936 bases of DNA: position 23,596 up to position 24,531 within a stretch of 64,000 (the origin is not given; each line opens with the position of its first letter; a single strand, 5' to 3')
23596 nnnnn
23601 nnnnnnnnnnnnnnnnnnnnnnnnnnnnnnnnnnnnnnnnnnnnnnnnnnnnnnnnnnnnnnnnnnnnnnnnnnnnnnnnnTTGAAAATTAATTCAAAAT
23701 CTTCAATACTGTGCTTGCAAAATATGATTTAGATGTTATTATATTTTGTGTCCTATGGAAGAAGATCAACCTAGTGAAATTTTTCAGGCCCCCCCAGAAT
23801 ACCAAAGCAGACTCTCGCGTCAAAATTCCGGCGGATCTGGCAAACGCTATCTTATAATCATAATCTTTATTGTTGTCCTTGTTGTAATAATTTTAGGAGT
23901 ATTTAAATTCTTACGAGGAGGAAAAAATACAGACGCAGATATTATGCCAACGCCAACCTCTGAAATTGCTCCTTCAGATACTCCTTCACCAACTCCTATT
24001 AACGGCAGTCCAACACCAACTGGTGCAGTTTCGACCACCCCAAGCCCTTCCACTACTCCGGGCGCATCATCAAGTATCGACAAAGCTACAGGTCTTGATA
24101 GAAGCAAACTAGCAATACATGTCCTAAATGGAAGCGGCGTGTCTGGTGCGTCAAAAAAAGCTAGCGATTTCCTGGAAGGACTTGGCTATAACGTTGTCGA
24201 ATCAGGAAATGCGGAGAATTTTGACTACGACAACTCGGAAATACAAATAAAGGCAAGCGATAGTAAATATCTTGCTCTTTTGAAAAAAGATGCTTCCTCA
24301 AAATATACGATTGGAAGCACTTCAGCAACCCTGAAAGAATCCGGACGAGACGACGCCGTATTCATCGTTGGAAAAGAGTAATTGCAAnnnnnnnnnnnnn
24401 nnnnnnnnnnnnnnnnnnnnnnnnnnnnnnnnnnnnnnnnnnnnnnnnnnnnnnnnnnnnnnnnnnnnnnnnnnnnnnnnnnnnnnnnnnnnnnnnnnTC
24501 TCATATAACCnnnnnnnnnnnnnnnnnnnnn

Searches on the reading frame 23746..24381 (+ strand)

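Call 63: search_protein_families(library=pfam, proteins=[window:23746-24381:+], max_evalue=0.001)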
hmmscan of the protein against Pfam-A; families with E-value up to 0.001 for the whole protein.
window:23746-24381:+ (211 aa): 1 family
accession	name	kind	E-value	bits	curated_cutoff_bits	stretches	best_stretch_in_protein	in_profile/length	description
PF13399.11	LytR_C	-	1.9e-09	38.8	22.2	1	122-177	2-59/86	LytR cell envelope-related transcriptional attenuator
